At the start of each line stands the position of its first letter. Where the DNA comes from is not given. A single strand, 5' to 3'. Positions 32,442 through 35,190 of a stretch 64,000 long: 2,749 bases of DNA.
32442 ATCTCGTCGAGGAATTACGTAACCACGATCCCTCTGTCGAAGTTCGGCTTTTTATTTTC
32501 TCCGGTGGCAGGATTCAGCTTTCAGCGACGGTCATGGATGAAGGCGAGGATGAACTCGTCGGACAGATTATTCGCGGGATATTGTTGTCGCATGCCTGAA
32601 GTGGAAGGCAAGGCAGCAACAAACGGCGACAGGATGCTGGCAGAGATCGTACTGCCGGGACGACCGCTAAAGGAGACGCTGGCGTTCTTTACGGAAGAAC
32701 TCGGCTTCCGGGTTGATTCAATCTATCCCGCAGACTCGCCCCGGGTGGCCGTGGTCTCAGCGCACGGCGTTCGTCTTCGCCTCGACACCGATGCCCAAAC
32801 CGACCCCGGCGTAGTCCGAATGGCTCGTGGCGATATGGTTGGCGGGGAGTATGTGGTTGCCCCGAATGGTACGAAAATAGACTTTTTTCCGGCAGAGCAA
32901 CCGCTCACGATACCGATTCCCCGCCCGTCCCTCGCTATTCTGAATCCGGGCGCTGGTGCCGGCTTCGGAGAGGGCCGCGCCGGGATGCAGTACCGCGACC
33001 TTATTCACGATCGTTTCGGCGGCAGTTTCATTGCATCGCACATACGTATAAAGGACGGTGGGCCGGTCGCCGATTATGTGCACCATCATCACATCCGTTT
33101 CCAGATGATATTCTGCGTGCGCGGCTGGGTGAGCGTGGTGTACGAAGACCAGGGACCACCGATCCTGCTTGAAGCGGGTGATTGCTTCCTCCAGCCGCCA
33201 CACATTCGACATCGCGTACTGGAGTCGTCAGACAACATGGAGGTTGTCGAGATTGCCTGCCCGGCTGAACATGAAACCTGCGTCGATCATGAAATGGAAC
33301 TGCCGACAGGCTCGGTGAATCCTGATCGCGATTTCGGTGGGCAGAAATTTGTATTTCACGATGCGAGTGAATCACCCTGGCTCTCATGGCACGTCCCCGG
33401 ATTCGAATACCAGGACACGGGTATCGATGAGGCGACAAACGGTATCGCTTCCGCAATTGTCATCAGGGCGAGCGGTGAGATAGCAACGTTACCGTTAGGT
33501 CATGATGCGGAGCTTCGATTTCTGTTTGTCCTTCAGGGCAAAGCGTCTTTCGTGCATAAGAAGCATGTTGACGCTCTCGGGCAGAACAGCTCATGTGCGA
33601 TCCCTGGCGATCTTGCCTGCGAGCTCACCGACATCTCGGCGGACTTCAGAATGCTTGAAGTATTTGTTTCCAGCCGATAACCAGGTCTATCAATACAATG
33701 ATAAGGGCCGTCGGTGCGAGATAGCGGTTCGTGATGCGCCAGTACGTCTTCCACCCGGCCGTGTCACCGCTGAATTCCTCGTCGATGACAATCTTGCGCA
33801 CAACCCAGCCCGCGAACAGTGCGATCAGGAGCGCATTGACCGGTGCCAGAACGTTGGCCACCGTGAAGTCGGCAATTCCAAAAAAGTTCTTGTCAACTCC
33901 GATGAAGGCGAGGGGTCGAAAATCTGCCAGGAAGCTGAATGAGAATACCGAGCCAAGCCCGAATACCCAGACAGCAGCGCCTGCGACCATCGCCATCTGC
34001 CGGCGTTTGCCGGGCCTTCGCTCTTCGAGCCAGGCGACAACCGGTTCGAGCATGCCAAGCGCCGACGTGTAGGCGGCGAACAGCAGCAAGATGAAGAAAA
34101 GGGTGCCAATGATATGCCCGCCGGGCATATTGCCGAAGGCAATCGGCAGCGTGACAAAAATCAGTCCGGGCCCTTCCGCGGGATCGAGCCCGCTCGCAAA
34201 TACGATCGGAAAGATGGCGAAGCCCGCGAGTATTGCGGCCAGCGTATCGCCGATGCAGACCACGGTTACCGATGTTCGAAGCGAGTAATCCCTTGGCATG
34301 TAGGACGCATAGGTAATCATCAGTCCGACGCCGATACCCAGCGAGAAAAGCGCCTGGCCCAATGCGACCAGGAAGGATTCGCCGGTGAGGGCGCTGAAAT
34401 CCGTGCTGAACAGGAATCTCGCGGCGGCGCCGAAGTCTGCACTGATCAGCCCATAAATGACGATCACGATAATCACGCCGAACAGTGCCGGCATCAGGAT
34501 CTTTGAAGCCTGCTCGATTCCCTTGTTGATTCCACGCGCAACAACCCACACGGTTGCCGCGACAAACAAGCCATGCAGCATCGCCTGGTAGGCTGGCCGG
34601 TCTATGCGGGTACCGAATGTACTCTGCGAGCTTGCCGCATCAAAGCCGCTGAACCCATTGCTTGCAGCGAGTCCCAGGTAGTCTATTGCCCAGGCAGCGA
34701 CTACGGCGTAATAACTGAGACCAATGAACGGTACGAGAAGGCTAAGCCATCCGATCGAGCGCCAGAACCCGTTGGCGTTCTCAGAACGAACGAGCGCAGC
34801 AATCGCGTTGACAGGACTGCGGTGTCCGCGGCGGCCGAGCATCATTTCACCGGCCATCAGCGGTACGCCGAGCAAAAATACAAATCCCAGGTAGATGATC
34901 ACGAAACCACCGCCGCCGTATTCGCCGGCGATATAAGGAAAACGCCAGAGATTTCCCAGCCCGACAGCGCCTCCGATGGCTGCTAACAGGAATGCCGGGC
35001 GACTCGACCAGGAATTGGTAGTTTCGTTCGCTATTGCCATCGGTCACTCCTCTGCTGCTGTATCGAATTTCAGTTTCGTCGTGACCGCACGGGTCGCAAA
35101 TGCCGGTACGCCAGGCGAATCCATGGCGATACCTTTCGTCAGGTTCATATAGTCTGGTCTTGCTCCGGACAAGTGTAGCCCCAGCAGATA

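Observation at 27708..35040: Candidate periplasmic processing module: two HHS proteins divergent from two Tat-exported PLP enzymes, a cupin and a Na+ symporter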

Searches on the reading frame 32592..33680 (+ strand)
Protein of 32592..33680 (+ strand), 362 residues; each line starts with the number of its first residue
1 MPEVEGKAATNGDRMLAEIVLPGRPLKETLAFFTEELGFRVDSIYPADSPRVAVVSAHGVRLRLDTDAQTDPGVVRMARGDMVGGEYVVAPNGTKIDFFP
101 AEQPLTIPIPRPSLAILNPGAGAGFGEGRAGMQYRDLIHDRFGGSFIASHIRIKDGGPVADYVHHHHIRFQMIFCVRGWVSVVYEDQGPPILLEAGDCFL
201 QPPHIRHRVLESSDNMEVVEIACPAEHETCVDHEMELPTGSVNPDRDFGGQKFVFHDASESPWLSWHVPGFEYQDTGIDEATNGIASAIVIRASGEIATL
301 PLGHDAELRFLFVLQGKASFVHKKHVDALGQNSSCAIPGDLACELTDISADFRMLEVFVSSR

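Call 3: search_protein_families(library=pfam, proteins=[window:32592-33680:+], max_evalue=0.01)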
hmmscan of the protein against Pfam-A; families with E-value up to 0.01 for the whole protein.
window:32592-33680:+ (362 aa): 3 families
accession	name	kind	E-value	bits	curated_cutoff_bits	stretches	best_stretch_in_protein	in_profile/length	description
PF07883.17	Cupin_2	-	1e-08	35.2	27.2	1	154-219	6-67/70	Cupin domain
PF02311.25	AraC_binding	-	0.00029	21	21.1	1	152-209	6-61/135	AraC-like ligand binding domain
PF12852.13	Cupin_6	-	0.0056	16.9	26.7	0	170-227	35-93/183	Cupin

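Call 4: search_protein_families(library=ncbifam, proteins=[window:32592-33680:+], max_evalue=0.01)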
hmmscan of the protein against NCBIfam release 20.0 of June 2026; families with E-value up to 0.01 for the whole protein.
window:32592-33680:+ (362 aa): 1 family
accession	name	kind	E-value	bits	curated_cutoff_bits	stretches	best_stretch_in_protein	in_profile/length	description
TIGR03214.2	ura-cupin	equivalog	0.0069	15.9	200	0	137-221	38-121/249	(S)-ureidoglycine aminohydrolase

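Call 17: search_solved_structures(query=window:32592-33680:+, max_evalue=1)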
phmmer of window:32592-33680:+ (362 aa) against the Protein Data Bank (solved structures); distinct sequences matched with E-value up to 1: 9.
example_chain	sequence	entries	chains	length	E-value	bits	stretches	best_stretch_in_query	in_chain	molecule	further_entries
2o8q_A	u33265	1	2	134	5.3e-20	75.1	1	118-231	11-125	Hypothetical protein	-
2pfw_A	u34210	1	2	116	0.093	15.1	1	159-211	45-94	Cupin 2, conserved barrel domain protein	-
6s67_A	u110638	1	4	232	0.3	13.4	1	134-173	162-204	Aequorea cf. australis fluorescent protein 1 (AausFP1)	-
3d82_A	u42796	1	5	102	0.35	13.2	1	160-212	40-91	Cupin 2, conserved barrel domain protein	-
2i45_A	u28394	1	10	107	0.43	12.9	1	160-226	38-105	Hypothetical protein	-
5fq0_A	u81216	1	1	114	0.61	12.4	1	157-225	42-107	KDGF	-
5fq0_B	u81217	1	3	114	0.61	12.4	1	157-225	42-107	KDGF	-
1x6m_A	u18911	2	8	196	0.77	12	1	208-273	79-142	Glutathione-dependent formaldehyde-activating enzyme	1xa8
5v27_A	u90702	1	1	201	0.85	11.9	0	180-211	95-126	3-hydroxyanthranilate 3,4-dioxygenase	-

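Call 36: find_related_loci(query=A4, collection=metagenome_contigs, flank=7000)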
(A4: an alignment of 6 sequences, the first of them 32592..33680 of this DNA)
Query A4 (362 aa) in metagenome_contigs; peptide patterns used: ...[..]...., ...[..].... (x = any residue, [..] = any of these).
600 stretches matched a pattern (row limit reached: there are more); 562 encode a relative of the query (tblastn E <= 1e-3); the best 80 are kept; 80 distinct loci.
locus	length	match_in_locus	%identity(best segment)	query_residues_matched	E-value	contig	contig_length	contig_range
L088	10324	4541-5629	67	1-362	2e-161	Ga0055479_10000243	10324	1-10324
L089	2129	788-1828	68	17-362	7e-170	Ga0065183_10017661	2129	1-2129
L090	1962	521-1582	58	10-361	4e-139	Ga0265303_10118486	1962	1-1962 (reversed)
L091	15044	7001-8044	53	17-360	2e-120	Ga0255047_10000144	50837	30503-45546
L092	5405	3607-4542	56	17-362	6e-117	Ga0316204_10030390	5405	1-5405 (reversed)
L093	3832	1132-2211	55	3-357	1e-118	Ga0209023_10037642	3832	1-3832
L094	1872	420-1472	53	17-362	7e-124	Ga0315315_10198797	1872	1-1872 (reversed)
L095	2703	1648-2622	54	2-361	2e-120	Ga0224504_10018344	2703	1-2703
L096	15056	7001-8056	52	10-357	2e-114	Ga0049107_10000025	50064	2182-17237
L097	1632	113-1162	53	17-357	1e-122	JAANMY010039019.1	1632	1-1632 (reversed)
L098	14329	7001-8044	54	16-358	2e-113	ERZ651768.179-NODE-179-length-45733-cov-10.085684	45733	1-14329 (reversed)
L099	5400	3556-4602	53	16-359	1e-111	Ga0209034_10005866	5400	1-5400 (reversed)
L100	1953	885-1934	52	17-361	1e-118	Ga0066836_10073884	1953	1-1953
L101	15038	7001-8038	51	17-357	2e-110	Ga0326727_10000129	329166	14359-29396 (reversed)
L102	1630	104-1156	51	13-357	9e-119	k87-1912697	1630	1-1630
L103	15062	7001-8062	52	10-358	4e-110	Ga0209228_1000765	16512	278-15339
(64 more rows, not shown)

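Call 51: find_homologous_proteins(query=window:32592-33680:+, max_evalue=0.00001)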
Query window:32592-33680:+ (362 aa): 5080 proteins with E <= 0.00001 among 8000 candidates; the best 120 are listed.
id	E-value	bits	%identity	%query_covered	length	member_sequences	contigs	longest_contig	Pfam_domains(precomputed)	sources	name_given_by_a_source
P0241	5.0e-247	837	100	100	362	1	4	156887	PF07883.18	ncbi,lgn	-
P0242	1.2e-180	619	75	100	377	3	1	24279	PF07883.18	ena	-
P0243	8.8e-174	596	73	99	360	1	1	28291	PF07883.18,PF02311.26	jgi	jgi:mannose-6-phosphate isomerase-like protein (cupin superfamily)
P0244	7.5e-173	593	72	99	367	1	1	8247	PF07883.18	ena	-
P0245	2.9e-163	561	71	96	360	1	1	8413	PF07883.18,PF02311.26,PF21621.4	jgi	jgi:quercetin dioxygenase-like cupin family protein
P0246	8.4e-161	553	70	98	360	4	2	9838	PF07883.18,PF02311.26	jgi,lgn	-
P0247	5.1e-157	541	68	94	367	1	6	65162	PF07883.18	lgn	-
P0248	1.5e-155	536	68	96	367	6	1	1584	PF07883.18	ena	-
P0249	3.1e-155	535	67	99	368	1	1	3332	PF07883.18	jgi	jgi:quercetin dioxygenase-like cupin family protein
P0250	7.5e-153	527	65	98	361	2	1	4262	PF07883.18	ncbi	-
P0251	2.7e-152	525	67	96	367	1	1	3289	PF07883.18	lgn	-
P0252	1.2e-151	523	65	98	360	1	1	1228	PF07883.18,PF02311.26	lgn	-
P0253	7.4e-151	521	65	96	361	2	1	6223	PF07883.18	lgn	-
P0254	8.2e-151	520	64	98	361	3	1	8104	PF07883.18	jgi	jgi:mannose-6-phosphate isomerase-like protein (cupin superfamily)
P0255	8.7e-151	520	65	99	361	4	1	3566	PF07883.18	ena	-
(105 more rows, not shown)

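Call 61: search_protein_families(library=pfam, proteins=[L103:11192-12190:+], max_evalue=1)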
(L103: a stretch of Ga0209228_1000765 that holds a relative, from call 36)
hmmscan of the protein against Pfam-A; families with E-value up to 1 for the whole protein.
L103:11192-12190:+ (333 aa): 1 family
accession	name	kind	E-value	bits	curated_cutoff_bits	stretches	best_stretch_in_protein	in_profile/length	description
PF20448.3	DUF6705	-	0.078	13.2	24.4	1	1-49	1-47/188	Family of unknown function (DUF6705)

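Call 62: predict_structure(alignment_id=A5)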
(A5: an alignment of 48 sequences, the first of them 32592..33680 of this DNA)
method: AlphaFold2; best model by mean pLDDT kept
length: 362 residues; sequences in the alignment: 48
mean_pLDDT: 92.1   pTM: 0.84
mean pLDDT of the five models: 92.1, 89.9, 89.1, 86.5, 83.3
residues with pLDDT >= 90: 283; 70-90: 64; 50-70: 14; < 50: 1
segments of 3 or more residues with pLDDT < 50: none
pLDDT, mean of each block of 10 residues (from residue 1): 59 80 97 97 94 95 96 91 86 95 84 88 80 92 94 92 91 98 95 98 95 97 91 88 89 96 96 96 94 93 96 98 97 96 97 97 83
secondary structure, 60 per line:
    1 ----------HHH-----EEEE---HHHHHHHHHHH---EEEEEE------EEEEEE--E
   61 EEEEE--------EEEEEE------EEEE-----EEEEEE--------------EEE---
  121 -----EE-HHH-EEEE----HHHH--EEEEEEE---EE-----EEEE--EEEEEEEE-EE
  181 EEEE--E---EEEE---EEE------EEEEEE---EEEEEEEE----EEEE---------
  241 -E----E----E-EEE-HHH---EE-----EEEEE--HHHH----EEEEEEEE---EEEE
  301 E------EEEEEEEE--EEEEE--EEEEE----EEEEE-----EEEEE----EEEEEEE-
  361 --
elements in order: E19-22 H26-36 E40-45 E52-57 E60-65 E74-79 E86-89 E95-100 E115-117 E133-136 H141-144 E147-153 E164-167 E170-177 E179-184 E191-194 E198-200 E207-212 E216-223 E228-231 E254-256 E271-275 H278-281 E286-293 E297-301 E308-315 E318-322 E325-329 E334-338 E344-348 E353-359

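Call 64: fold_search(model_id=the predicted structure, library=pdb)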
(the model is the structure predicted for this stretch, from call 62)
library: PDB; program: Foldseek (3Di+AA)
matches with E <= 10: 1588; with E <= 0.001: 295
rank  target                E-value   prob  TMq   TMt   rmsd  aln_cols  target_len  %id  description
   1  1y3t_A                2.6e-13  1.00  0.53  0.58   6.9       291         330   14  Crystal structure of YxaG, a dioxygenase from Bacillus subtilis (released 2005-01-18)
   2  8hfb_A                3.7e-13  1.00  0.56  0.63   5.2       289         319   13  Evolved variant of quercetin 2,4-dioxygenase from Bacillus subtilis (released 2023-03-08)
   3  8hfb_B                4.1e-13  1.00  0.55  0.64   5.7       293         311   14  Evolved variant of quercetin 2,4-dioxygenase from Bacillus subtilis (released 2023-03-08)
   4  2h0v_A                2.7e-12  1.00  0.56  0.60   5.0       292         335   15  Crystal structure of a putative quercetin 2,3-dioxygenase (yxag, bsu39980) from bacillus subtilis at 2.60 A resolution (released 2006-05-30)
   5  1rc6_A                3.5e-12  1.00  0.50  0.72   7.4       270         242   12  Crystal structure of protein Ylba from E. coli, Pfam DUF861 (released 2003-11-18)
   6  1gqh_B                6.8e-12  1.00  0.51  0.55   6.0       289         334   12  Quercetin 2,3-dioxygenase in complex with the inhibitor kojic acid (released 2002-06-21)
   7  1gqg_B                1.0e-11  1.00  0.53  0.57   5.9       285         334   12  Quercetin 2,3-dioxygenase in complex with the inhibitor diethyldithiocarbamate (released 2002-06-21)
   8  2uya                  1.1e-11  1.00  0.50  0.48   9.8       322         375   11  DEL162-163 mutant of Bacillus subtilis Oxalate Decarboxylase OxdC (released 2007-08-21)
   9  1gqg_A                1.1e-11  1.00  0.54  0.58   6.5       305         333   12  Quercetin 2,3-dioxygenase in complex with the inhibitor diethyldithiocarbamate (released 2002-06-21)
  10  2v09                  1.2e-11  1.00  0.48  0.47  10.5       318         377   12  SENS161-164DSSN mutant of Bacillus subtilis Oxalate Decarboxylase OxdC (released 2007-10-30)
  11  1gqg_C                1.4e-11  1.00  0.56  0.60   5.9       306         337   12  Quercetin 2,3-dioxygenase in complex with the inhibitor diethyldithiocarbamate (released 2002-06-21)
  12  1sq4_B                1.4e-11  1.00  0.51  0.67   8.9       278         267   12  Crystal Structure of the Putative Glyoxylate Induced Protein from Pseudomonas aeruginosa, Northeast Structural Genomic (released 2004-04-06)
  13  1h1i_A                1.5e-11  1.00  0.49  0.52   6.7       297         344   11  CRYSTAL STRUCTURE OF QUERCETIN 2,3-DIOXYGENASE ANAEROBICALLY COMPLEXED WITH THE SUBSTRATE QUERCETN (released 2002-11-28)
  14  1gqg_D                1.6e-11  1.00  0.51  0.55   6.6       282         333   12  Quercetin 2,3-dioxygenase in complex with the inhibitor diethyldithiocarbamate (released 2002-06-21)
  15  1uw8                  1.6e-11  1.00  0.50  0.49   9.9       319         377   11  CRYSTAL STRUCTURE OF OXALATE DECARBOXYLASE (released 2004-02-19)
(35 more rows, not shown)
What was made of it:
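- On Cupin superfamily / bicupin dioxygenase-like enzymes: The bicupin fold is confident (calls 62, 64).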

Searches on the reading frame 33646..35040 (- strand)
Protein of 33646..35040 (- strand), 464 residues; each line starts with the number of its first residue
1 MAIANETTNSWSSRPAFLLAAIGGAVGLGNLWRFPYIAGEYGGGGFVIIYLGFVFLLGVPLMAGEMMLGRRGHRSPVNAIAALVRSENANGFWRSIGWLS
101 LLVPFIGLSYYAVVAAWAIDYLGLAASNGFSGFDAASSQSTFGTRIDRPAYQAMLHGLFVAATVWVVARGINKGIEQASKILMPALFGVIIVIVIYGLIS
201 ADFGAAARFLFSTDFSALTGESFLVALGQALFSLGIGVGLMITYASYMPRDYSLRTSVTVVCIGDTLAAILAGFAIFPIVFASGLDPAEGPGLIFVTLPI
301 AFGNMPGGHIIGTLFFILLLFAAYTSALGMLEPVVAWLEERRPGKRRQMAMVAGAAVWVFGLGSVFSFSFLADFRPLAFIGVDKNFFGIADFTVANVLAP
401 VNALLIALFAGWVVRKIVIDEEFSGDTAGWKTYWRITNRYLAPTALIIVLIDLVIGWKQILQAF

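Call 3: search_protein_families(library=pfam, proteins=[window:33646-35040:-], max_evalue=0.01)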
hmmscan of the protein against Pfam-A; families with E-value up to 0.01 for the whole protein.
window:33646-35040:- (464 aa): 1 family
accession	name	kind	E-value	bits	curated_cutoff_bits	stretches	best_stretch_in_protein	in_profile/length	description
PF00209.24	SNF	-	1.9e-45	156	27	2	161-360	185-398/524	Sodium:neurotransmitter symporter family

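Call 4: search_protein_families(library=ncbifam, proteins=[window:33646-35040:-], max_evalue=0.01)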
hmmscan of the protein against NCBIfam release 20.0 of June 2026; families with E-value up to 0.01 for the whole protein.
window:33646-35040:- (464 aa): 1 family
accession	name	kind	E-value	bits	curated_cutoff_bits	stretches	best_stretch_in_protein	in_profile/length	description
NF037979.1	Na_transp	subfamily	5.8e-29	101.3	50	1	10-367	2-345/419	sodium-dependent transporter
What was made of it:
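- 33646..35040 (-): NSS-family Na+ symporter (464 aa), closest to the hydrophobic amino-acid transporter MhsT. Calls 3, 4.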

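Call 58: search_solved_structures(query=window:33646-35040:-, max_evalue=0.00001)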
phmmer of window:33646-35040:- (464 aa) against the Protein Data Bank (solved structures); distinct sequences matched with E-value up to 0.00001: 104 (the best 60 are shown).
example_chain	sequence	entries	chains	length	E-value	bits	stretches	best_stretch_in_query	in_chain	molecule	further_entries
4us3_A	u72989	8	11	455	1.2e-79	271.7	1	9-451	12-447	TRANSPORTER | Sodium-dependent transporter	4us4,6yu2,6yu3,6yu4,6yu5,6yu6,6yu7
3qs6_A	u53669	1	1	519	2.7e-37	132.1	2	151-371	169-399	Na(+):neurotransmitter symporter (Snf family)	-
3qs4_A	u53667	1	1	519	2.9e-37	132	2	151-371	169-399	Na(+):neurotransmitter symporter (Snf family)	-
3gjc_A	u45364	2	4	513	1.1e-36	130.1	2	151-371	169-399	Transporter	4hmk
4hod_A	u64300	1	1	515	1.1e-36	130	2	151-371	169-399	Transporter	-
3mpq_A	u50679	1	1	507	1.4e-36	129.7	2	151-371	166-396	Transporter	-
3qs5_A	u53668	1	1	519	1.5e-36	129.6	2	151-371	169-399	Na(+):neurotransmitter symporter (Snf family)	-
7dii_A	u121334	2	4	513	1.5e-36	129.6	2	151-371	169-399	Na(+):neurotransmitter symporter (Snf family)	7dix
3gjd_A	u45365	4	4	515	1.6e-36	129.6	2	151-371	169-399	Transporter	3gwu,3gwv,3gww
2a65_A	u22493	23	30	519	1.6e-36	129.5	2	151-371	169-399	Na(+):neurotransmitter symporter (Snf family) | Transporter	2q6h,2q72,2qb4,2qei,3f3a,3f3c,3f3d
8ft4_A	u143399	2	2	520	1.6e-36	129.5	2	151-371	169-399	Na(+):neurotransmitter symporter (Snf family)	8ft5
3mpn_A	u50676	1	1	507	2.6e-36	128.8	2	159-371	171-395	Transporter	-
2qju_A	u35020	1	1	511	4.8e-36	128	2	151-371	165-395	Transporter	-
3tt1_A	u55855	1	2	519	5.2e-36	127.8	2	151-371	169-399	Leucine transporter LeuT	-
4mmf_A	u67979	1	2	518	5.8e-36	127.7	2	151-371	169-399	Transporter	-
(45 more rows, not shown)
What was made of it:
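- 33646..35040 (-): MhsT structure 4us3, E = 1e-79 over the full length (call 58).
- On NSS / SNF Na+ symporters (PF00209, NF037979): MhsT E 1e-79; LeuT E 1e-36 (call 58).
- Closest known: MhsT. Same: Full-length homologue (E 1e-79, call 58) in the Na+-coupled amino-acid symporter family.
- NSS is closest to MhsT (call 58).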
